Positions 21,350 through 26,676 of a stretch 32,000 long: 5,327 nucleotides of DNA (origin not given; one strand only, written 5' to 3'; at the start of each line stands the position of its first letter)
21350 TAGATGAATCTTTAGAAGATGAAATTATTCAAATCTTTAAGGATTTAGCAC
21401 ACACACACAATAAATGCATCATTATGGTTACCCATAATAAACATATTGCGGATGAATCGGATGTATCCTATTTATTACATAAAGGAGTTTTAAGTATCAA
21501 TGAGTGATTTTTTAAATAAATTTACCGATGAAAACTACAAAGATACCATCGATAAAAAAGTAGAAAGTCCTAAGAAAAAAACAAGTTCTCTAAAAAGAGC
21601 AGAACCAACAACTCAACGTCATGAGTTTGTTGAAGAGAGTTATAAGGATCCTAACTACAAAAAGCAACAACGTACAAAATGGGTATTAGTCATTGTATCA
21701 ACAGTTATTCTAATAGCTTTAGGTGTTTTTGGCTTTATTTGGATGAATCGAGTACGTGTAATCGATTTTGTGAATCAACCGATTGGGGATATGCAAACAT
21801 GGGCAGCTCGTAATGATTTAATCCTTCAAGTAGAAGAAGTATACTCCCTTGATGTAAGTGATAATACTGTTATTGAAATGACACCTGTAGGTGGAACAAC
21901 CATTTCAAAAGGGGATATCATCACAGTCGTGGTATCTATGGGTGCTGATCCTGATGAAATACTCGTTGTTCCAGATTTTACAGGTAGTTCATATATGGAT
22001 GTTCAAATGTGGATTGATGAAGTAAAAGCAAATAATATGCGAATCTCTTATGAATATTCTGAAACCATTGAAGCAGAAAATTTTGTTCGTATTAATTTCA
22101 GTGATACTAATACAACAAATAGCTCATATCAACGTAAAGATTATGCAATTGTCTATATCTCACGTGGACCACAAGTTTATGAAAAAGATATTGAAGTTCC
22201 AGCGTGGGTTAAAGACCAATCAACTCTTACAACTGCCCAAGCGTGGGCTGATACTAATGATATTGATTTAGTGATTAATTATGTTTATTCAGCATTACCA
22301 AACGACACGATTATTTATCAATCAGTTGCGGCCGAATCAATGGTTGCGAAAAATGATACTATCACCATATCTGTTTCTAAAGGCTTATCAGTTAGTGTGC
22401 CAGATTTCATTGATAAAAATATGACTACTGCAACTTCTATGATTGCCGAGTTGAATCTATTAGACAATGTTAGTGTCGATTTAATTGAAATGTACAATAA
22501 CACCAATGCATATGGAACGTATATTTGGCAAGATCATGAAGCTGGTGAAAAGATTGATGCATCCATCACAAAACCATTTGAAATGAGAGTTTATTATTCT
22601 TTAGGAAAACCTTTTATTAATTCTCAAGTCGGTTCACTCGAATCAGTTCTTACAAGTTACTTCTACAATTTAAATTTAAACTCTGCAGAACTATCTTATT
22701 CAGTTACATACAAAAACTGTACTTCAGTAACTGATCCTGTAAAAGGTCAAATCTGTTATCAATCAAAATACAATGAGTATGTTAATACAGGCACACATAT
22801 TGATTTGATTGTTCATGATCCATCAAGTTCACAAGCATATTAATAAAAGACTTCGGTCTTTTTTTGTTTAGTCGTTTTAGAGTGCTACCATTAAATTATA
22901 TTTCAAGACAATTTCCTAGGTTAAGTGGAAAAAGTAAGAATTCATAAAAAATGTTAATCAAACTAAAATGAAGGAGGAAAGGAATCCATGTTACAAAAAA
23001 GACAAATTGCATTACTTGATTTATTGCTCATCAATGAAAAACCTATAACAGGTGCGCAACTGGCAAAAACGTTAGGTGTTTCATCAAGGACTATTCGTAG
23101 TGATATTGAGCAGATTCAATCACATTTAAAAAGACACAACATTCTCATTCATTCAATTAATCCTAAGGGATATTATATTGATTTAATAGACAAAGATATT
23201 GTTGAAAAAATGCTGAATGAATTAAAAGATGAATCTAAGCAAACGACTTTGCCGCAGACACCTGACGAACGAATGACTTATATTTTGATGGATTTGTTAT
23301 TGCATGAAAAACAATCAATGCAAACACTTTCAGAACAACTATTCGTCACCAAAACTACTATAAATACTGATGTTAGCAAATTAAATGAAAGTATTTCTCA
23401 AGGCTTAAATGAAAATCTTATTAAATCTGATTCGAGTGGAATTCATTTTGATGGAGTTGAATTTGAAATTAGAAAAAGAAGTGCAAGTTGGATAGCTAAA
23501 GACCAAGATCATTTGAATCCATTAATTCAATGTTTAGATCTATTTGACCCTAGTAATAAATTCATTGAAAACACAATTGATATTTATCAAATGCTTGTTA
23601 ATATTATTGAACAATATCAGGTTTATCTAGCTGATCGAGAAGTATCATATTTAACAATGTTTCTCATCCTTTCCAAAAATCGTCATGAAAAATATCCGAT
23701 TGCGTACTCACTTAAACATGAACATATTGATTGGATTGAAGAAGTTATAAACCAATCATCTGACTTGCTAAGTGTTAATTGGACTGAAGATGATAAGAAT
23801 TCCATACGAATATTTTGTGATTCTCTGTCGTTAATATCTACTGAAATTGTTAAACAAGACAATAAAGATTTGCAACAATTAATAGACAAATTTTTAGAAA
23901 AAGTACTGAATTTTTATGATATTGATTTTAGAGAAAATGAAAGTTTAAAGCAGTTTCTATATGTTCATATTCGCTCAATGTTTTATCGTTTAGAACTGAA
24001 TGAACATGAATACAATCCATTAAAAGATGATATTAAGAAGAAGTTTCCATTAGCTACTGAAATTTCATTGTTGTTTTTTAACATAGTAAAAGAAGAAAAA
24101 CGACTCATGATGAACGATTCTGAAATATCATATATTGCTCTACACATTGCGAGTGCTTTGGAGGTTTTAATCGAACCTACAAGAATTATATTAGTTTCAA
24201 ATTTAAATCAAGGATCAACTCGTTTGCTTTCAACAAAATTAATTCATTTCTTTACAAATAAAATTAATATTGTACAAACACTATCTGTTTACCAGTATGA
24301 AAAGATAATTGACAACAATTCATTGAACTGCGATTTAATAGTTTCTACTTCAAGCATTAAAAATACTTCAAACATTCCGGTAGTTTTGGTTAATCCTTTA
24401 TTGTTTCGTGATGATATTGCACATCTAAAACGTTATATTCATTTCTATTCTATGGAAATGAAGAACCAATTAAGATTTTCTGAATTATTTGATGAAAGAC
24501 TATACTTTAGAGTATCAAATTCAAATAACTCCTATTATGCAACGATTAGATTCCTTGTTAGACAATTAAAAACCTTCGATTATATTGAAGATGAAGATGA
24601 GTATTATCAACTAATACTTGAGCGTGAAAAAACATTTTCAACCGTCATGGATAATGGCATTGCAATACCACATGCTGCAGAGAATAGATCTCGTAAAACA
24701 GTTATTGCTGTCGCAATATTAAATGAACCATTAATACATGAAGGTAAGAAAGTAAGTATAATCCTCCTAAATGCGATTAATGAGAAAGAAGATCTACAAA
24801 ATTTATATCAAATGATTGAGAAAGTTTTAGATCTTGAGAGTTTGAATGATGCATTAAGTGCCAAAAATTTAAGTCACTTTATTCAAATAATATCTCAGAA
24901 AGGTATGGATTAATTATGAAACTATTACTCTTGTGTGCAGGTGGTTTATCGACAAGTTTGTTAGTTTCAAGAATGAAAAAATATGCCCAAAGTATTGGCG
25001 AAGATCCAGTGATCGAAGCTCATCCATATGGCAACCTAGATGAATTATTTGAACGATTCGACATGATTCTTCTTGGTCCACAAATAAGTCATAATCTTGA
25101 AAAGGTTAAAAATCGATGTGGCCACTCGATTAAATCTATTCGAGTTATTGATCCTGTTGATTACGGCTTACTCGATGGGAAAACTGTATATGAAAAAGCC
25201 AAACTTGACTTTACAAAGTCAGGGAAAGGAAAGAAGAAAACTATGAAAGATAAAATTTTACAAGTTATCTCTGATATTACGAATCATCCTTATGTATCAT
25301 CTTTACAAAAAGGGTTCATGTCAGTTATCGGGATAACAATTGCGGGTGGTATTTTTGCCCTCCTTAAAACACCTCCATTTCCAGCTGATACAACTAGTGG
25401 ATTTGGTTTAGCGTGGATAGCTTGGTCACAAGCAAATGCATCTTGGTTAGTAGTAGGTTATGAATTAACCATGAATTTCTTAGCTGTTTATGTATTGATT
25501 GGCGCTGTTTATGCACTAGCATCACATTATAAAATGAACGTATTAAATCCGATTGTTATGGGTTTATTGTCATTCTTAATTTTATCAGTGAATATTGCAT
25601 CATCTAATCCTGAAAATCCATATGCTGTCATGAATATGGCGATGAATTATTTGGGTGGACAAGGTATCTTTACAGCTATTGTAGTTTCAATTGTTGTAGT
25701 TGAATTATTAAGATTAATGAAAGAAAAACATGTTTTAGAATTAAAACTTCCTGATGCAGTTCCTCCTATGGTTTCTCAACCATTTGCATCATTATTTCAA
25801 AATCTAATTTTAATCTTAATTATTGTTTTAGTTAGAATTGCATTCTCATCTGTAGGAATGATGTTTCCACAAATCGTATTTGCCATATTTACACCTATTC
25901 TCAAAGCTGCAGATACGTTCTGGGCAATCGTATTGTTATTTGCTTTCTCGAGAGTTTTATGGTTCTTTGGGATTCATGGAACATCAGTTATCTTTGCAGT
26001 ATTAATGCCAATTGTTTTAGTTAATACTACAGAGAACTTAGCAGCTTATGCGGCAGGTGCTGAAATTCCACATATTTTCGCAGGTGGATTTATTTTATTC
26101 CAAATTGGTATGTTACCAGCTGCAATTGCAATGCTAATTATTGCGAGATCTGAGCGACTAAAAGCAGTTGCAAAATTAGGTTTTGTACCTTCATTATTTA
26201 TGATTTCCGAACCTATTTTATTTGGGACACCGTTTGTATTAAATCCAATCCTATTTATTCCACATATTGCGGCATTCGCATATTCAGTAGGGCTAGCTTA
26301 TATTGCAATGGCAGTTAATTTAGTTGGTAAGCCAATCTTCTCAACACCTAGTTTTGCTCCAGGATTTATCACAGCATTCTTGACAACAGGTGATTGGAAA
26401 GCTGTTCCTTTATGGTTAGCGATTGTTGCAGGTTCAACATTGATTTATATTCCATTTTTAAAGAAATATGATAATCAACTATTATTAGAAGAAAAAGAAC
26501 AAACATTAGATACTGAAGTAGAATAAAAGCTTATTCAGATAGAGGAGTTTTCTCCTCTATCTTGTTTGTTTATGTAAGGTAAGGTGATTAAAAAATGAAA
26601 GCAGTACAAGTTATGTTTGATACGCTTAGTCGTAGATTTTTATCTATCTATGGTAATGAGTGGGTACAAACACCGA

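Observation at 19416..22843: Membrane protein made only of PASTA repeats, translationally coupled to an FtsX/MacB-type ABC transporter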

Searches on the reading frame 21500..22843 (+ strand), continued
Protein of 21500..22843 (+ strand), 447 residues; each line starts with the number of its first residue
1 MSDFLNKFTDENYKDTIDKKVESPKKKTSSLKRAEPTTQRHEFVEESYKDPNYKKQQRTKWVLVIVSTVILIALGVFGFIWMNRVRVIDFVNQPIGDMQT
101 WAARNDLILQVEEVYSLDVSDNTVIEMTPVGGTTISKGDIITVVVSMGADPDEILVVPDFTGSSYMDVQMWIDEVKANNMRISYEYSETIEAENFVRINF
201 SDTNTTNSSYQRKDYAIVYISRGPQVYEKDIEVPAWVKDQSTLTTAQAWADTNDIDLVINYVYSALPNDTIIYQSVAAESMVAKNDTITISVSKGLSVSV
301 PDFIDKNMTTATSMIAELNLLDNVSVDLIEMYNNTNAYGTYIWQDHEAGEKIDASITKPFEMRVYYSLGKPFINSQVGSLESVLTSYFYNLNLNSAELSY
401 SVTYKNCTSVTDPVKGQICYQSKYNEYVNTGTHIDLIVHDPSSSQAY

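Call 83: search_protein_families(library=pfam, proteins=[L065:8497-8934:+, L065:9122-10639:+, L065:11509-12300:+, L043:2577-4088:+, L001:2007-3140:+, L003:3439-3582:+, L005:3432-3647:+], max_evalue=0.01)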
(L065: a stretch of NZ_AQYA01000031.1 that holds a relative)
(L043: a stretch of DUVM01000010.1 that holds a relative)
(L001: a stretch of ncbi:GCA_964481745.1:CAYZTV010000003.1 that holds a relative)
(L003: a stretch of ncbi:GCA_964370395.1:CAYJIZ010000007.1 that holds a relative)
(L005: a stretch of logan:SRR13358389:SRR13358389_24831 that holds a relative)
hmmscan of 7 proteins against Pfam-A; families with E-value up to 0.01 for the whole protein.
L065:8497-8934:+ (145 aa): 1 family
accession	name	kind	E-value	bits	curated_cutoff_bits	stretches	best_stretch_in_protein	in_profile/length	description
PF00436.31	SSB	-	6.4e-31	106.9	26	1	17-116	2-104/104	Single-strand binding protein family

L065:9122-10639:+ (505 aa): 1 family
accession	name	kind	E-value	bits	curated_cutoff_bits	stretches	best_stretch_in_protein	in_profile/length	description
PF02687.27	FtsX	-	8.4e-14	52.1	25.5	1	329-407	3-80/120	FtsX-like permease C-terminal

L065:11509-12300:+ (263 aa): 3 families
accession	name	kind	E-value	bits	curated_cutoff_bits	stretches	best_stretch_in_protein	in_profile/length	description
PF08282.18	Hydrolase_3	-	4.3e-61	207.3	20.9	1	5-259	1-255/255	haloacid dehalogenase-like hydrolase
PF05116.19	S6PP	-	1.2e-10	41.8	20.3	1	158-245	132-220/247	Sucrose-6F-phosphate phosphohydrolase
PF00702.32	Hydrolase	-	2.8e-07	31.6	26.4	1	2-227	1-191/191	haloacid dehalogenase-like hydrolase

L043:2577-4088:+ (503 aa): 2 families
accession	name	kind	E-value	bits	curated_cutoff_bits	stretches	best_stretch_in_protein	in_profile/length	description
PF02687.27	FtsX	-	1.9e-10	41.3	25.5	1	346-496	4-120/120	FtsX-like permease C-terminal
PF12704.14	MacB_PCD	-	1.3e-06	29.3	27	1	19-234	3-164/207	MacB-like periplasmic core domain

L001:2007-3140:+ (377 aa): 2 families
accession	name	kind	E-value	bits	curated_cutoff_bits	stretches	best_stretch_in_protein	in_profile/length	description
PF12704.14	MacB_PCD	-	3.9e-15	57.1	27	1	19-218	1-206/207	MacB-like periplasmic core domain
PF02687.27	FtsX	-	6.3e-13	49.3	25.5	1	250-370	2-120/120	FtsX-like permease C-terminal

L003:3439-3582:+ (47 aa): 0 families

L005:3432-3647:+ (71 aa): 0 families

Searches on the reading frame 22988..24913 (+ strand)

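Call 42: search_protein_families(library=pfam, proteins=[window:22988-24913:+], max_evalue=0.00001)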
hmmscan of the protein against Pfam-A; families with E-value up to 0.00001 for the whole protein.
window:22988-24913:+ (641 aa): 6 families
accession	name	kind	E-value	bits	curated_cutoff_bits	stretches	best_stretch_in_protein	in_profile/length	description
PF00359.27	PTS_EIIA_2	-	3.1e-23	82.8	27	1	501-637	3-143/144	Phosphoenolpyruvate-dependent sugar phosphotransferase system, EIIA 2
PF08279.18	HTH_11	-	8.9e-17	61.2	25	1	5-62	1-54/55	HTH domain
PF00874.25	PRD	-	6.3e-16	58.9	23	1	301-390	2-90/90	PRD domain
PF05043.19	Mga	-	3.2e-08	34.5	21.1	0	83-162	4-80/87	Mga helix-turn-helix domain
PF08280.17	HTH_Mga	-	8.5e-08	32.5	23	1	3-48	4-48/59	M protein trans-acting positive regulator (MGA) HTH domain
PF08220.18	HTH_DeoR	-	8.9e-06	25.8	21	0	8-45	4-40/57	DeoR-like helix-turn-helix domain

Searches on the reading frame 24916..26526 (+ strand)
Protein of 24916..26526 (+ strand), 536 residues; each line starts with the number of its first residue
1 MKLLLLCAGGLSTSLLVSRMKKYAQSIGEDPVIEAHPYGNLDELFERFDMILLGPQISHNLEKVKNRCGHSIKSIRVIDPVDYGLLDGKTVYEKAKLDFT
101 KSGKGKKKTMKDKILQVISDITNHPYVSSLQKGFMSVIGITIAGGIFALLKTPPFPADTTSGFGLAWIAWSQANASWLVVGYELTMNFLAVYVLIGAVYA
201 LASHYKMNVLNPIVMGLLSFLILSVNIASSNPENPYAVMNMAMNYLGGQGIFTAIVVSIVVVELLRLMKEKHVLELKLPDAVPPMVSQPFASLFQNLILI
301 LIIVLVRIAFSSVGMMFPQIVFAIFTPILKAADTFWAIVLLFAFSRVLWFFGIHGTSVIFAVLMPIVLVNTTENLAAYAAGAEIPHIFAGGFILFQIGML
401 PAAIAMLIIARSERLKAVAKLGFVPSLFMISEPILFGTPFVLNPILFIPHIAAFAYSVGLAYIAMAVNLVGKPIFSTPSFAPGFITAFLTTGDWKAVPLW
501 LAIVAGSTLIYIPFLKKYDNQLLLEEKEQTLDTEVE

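Call 42: search_protein_families(library=pfam, proteins=[window:24916-26526:+], max_evalue=0.00001)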
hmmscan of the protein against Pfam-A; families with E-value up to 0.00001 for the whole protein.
window:24916-26526:+ (536 aa): 2 families
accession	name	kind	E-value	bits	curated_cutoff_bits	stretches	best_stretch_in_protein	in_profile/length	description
PF02378.23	PTS_EIIC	-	3.2e-41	141.9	30.7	1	132-452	2-317/319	Phosphotransferase system, EIIC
PF02302.22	PTS_IIB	-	8.3e-10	39.6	23.6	1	2-94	1-90/90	PTS system, Lactose/Cellobiose specific IIB subunit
